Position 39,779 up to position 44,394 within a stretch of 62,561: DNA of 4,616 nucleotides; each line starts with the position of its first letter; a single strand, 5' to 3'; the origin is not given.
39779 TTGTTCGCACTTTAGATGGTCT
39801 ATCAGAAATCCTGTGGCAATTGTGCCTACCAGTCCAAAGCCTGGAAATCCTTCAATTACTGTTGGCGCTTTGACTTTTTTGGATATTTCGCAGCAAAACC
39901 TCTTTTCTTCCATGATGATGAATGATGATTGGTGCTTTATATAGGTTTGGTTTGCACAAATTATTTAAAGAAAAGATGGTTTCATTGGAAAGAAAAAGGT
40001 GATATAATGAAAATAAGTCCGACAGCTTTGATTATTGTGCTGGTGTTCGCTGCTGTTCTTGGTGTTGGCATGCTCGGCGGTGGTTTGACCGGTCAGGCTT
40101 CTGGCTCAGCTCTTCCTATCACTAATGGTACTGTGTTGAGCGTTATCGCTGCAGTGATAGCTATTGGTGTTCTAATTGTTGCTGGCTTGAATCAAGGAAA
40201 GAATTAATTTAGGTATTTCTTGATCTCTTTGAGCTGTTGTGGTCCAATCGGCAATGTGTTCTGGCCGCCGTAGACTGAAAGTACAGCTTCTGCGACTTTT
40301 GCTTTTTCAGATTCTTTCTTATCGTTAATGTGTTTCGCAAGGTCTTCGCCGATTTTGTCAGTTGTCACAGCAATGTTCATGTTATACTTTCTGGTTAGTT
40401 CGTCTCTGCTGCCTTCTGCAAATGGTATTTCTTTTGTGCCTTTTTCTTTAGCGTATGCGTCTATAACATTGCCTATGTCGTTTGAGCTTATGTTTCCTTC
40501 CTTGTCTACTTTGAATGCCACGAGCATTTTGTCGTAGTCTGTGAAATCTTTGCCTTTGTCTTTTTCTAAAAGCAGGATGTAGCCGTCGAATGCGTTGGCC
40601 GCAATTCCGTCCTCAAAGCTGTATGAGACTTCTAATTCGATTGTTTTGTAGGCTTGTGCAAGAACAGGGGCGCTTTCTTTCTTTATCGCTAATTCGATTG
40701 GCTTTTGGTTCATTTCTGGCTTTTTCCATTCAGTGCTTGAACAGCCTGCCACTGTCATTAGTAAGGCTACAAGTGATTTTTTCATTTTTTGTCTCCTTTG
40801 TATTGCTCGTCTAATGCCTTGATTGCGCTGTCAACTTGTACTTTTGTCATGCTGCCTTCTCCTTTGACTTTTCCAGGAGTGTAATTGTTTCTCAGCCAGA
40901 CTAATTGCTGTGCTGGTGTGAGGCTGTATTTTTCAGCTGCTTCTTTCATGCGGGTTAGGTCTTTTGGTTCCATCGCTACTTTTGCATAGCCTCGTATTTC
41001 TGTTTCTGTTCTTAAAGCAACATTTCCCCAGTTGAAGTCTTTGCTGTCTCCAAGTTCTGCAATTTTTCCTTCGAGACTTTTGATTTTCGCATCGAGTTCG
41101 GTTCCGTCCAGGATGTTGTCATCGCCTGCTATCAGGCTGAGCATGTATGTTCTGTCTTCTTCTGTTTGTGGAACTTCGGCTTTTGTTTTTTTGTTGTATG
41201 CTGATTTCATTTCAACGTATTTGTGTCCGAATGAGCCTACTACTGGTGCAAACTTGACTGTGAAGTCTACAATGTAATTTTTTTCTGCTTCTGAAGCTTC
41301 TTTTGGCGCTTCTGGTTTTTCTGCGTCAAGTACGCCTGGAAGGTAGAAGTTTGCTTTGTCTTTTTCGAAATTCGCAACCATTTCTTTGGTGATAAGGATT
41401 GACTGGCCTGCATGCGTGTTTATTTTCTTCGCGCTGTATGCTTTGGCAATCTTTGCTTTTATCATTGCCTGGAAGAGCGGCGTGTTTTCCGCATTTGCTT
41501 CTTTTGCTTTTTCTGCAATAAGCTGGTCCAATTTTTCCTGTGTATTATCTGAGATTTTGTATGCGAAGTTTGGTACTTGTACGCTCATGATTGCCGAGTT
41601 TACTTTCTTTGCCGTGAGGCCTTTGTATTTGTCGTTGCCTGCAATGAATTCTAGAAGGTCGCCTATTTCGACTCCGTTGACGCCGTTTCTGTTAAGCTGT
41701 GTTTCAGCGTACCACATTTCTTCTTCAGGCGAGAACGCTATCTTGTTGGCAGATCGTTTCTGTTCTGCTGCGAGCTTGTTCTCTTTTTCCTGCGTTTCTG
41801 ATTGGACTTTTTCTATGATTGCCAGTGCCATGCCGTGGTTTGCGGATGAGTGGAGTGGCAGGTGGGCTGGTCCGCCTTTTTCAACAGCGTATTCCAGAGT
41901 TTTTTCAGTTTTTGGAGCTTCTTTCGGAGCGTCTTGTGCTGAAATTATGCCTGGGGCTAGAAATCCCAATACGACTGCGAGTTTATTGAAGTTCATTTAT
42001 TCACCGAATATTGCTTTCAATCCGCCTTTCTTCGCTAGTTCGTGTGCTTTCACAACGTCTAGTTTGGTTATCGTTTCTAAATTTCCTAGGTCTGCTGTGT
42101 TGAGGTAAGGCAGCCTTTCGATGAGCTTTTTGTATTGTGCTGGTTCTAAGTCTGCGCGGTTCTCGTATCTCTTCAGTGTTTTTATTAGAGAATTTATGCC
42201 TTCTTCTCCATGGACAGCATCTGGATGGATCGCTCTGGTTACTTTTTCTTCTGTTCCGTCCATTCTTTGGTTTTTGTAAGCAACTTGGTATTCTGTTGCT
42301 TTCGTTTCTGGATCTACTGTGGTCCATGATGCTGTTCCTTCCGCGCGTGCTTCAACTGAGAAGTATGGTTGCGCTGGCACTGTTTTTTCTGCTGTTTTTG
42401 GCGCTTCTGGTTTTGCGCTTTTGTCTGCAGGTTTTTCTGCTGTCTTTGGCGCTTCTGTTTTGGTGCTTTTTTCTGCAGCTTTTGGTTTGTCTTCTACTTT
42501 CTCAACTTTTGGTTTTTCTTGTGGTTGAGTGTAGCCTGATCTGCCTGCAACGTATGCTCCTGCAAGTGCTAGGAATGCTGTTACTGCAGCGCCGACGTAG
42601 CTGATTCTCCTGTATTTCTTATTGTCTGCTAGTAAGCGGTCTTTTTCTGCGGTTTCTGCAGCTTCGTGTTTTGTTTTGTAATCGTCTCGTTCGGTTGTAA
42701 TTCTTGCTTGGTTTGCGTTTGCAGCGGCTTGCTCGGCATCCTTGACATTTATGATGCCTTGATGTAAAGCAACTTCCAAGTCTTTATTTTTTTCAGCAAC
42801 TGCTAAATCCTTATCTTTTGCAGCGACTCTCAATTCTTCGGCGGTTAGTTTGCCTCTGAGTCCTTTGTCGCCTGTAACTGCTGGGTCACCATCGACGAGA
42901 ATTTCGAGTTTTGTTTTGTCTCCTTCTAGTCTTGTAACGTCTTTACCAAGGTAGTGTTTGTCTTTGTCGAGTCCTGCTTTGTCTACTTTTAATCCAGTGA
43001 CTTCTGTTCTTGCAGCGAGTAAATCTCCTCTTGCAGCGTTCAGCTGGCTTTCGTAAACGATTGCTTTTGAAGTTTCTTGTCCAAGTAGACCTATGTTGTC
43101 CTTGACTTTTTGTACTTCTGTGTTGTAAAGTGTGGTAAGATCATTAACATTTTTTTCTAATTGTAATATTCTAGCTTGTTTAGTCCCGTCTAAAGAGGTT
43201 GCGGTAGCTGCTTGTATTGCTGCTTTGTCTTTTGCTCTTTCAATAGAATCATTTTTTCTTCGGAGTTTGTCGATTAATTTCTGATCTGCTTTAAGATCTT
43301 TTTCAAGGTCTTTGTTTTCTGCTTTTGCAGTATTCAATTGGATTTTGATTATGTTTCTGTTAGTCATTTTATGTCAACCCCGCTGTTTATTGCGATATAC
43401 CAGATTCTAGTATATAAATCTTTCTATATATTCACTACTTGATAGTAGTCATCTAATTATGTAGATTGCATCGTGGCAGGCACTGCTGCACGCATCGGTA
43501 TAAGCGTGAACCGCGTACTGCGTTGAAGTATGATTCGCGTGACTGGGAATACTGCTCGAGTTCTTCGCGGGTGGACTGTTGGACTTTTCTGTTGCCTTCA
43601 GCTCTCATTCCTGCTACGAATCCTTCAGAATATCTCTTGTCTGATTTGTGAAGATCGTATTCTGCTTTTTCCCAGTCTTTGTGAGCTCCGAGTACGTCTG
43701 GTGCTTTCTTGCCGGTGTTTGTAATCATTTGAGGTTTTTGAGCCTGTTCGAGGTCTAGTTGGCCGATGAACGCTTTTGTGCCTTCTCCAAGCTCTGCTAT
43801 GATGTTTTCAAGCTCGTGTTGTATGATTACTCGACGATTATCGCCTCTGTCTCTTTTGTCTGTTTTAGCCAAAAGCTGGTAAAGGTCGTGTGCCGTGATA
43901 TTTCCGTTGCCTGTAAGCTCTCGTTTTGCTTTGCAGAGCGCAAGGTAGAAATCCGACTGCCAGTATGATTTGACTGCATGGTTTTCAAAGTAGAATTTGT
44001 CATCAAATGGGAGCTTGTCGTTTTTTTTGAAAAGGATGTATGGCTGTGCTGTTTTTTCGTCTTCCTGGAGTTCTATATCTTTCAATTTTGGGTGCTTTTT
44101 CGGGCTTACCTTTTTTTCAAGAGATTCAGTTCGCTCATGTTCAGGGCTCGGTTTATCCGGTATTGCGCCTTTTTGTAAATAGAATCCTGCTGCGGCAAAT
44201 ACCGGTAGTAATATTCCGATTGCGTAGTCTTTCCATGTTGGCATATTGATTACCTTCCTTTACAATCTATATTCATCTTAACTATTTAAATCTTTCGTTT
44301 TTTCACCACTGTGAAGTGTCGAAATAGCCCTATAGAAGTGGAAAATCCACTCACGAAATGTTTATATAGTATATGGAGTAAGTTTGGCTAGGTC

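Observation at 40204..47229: Divergent cluster of orphan envelope proteins plus a TM-anchored mini FtsK/HerA-like ATPase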

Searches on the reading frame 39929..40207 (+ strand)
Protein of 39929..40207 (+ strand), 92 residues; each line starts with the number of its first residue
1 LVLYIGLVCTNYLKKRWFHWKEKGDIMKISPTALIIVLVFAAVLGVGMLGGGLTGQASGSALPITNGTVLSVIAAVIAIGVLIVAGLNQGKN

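Call 37: search_protein_families(library=pfam, proteins=[window:39929-40207:+], max_evalue=0.001)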
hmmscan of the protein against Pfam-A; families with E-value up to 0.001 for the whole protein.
window:39929-40207:+ (92 aa): 0 families

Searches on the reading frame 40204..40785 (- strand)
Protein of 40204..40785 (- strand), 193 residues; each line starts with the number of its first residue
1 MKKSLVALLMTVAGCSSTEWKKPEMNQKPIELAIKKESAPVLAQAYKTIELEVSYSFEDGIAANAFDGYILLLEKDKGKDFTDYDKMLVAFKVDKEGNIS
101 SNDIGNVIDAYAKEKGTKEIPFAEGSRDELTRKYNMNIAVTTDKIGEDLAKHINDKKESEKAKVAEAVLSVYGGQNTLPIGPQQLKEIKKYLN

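Call 3: search_protein_families(library=pfam, proteins=[window:40204-40785:-], max_evalue=1)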
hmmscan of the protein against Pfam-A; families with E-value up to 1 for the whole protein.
window:40204-40785:- (193 aa): 1 family
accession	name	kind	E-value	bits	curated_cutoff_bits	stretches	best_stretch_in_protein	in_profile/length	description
PF22028.2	DUF6934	-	0.091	13.2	27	1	106-149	76-118/145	Family of unknown function (DUF6934)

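Call 4: search_protein_families(library=phrogs, proteins=[window:40204-40785:-], max_evalue=1)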
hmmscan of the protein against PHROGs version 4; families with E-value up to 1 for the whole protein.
window:40204-40785:- (193 aa): 0 families

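Call 5: search_protein_families(library=ncbifam, proteins=[window:40204-40785:-], max_evalue=1)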
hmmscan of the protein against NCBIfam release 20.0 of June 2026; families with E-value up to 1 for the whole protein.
window:40204-40785:- (193 aa): 1 family
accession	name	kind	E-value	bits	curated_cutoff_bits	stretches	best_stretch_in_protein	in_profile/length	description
NF045559.1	sacti_RiPP_CxC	equivalog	0.085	13.3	75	1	2-33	42-73/87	StsA-related sactipeptide RiPP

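Call 55: search_protein_families(library=padloc, proteins=[window:40204-40785:-], max_evalue=1)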
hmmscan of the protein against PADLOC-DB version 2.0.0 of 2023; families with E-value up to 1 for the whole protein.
window:40204-40785:- (193 aa): 0 families

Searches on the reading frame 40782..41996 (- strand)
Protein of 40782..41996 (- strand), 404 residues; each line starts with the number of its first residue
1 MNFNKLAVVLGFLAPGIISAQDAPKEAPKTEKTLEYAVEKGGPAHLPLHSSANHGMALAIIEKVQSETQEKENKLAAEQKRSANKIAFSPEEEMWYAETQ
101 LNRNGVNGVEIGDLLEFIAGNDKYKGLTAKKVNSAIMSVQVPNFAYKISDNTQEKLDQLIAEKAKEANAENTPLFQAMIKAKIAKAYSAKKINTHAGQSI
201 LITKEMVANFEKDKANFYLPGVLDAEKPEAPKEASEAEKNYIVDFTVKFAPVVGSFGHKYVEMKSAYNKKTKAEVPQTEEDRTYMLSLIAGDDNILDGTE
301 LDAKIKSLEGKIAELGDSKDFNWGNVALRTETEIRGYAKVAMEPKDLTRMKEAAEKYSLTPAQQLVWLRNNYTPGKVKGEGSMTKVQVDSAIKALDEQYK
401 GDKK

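Call 3: search_protein_families(library=pfam, proteins=[window:40782-41996:-], max_evalue=1)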
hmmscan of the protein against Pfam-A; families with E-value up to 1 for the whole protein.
window:40782-41996:- (404 aa): 0 families

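Call 4: search_protein_families(library=phrogs, proteins=[window:40782-41996:-], max_evalue=1)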
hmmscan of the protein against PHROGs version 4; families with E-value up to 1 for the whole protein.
window:40782-41996:- (404 aa): 4 families
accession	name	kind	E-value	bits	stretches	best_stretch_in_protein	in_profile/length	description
phrog_6516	-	unknown function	0.035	15.5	1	248-315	16-85/144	-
phrog_29189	-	unknown function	0.052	14.2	1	225-272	28-72/229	-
phrog_10045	-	DNA, RNA and nucleotide metabolism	0.089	13.7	1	335-378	9-51/74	HTH DNA binding protein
phrog_31118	-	unknown function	0.17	12.9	1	253-331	6-79/168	-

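Call 5: search_protein_families(library=ncbifam, proteins=[window:40782-41996:-], max_evalue=1)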
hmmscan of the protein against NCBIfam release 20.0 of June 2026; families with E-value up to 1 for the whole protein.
window:40782-41996:- (404 aa): 0 families

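Call 54: search_solved_structures(query=window:40782-41996:-, max_evalue=1)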
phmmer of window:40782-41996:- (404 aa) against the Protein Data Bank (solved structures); distinct sequences matched with E-value up to 1: 0.
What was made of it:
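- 40782..41996 (-): B: 404-aa secreted protein (signal peptide ...IISA|QD) sharing a domain with A. Its C-terminus, YKGDKK, is conserved in kind across variants. No Pfam, NCBIfam or PDB hit (calls 3, 5, 54).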

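Call 55: search_protein_families(library=padloc, proteins=[window:40782-41996:-], max_evalue=1)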
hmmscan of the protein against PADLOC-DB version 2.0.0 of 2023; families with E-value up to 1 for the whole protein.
window:40782-41996:- (404 aa): 0 families

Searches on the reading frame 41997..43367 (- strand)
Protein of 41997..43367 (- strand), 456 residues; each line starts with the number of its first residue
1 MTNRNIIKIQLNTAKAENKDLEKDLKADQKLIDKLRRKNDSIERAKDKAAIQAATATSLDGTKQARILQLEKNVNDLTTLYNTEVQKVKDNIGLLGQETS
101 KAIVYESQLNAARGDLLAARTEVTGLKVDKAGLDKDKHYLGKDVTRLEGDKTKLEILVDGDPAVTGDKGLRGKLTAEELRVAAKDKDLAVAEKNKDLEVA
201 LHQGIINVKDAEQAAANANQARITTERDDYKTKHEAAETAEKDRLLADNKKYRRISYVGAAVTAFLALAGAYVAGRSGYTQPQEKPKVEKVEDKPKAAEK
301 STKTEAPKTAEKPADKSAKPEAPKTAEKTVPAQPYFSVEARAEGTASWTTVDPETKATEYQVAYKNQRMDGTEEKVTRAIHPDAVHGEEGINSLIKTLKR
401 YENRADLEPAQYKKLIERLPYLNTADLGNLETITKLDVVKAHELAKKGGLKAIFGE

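Call 3: search_protein_families(library=pfam, proteins=[window:41997-43367:-], max_evalue=1)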
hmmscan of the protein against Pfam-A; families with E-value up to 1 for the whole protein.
window:41997-43367:- (456 aa): 0 families

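Call 4: search_protein_families(library=phrogs, proteins=[window:41997-43367:-], max_evalue=1)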
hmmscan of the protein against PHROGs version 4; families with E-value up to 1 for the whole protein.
window:41997-43367:- (456 aa): 4 families
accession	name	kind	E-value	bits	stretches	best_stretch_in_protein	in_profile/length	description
phrog_1026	-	lysis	0.0037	18.5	1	256-304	9-57/85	Rz-like spanin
phrog_17774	-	unknown function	0.14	13.2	1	254-287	20-53/69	-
phrog_15240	-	unknown function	0.56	11.9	1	21-96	4-76/91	-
phrog_7012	-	unknown function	0.92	11.1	0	9-46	28-64/68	-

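Call 5: search_protein_families(library=ncbifam, proteins=[window:41997-43367:-], max_evalue=1)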
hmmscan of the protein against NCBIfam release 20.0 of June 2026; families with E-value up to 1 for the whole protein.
window:41997-43367:- (456 aa): 5 families
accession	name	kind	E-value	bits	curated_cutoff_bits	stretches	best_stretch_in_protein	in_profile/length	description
NF033916.0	antiphage_ZorA_3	subfamily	0.086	11.7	250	1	29-131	371-473/509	anti-phage ZorAB system protein ZorA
NF033761.1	gliding_GltJ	equivalog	0.16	11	450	1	211-366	326-490/671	adventurous gliding motility protein GltJ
NF033604.1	epsi_CJH_07325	subfamily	0.17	12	33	1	10-47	26-63/66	CJH_07325 family protein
NF010682.0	PRK14082.1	equivalog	0.26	11.1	86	0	7-37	22-51/71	hypothetical protein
NF040486.1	SrfA_fam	subfamily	0.62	9.4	150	0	214-338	178-296/438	SrfA family protein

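Call 55: search_protein_families(library=padloc, proteins=[window:41997-43367:-], max_evalue=1)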
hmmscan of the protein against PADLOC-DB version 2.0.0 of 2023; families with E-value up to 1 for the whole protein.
window:41997-43367:- (456 aa): 0 families

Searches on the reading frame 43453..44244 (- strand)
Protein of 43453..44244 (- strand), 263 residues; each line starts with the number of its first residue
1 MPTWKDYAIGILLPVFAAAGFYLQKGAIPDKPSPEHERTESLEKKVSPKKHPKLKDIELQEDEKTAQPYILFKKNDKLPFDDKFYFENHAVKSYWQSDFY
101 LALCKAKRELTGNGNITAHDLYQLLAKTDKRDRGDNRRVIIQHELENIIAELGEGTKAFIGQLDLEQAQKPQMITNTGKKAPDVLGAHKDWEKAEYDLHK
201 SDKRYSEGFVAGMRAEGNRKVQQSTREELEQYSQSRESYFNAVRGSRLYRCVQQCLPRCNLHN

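Call 3: search_protein_families(library=pfam, proteins=[window:43453-44244:-], max_evalue=1)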
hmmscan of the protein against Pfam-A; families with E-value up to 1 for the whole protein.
window:43453-44244:- (263 aa): 0 families

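Call 4: search_protein_families(library=phrogs, proteins=[window:43453-44244:-], max_evalue=1)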
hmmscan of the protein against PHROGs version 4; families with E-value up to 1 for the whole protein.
window:43453-44244:- (263 aa): 0 families

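Call 5: search_protein_families(library=ncbifam, proteins=[window:43453-44244:-], max_evalue=1)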
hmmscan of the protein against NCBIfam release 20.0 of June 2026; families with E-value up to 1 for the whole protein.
window:43453-44244:- (263 aa): 0 families
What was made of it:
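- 43453..44244 (-): D: 263-aa protein with an N-terminal hydrophobic anchor (residues 8-23), transcribed divergently from E. No family hit (calls 3-5).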

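Call 55: search_protein_families(library=padloc, proteins=[window:43453-44244:-], max_evalue=1)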
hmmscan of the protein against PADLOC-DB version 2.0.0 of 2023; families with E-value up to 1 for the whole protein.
window:43453-44244:- (263 aa): 0 families
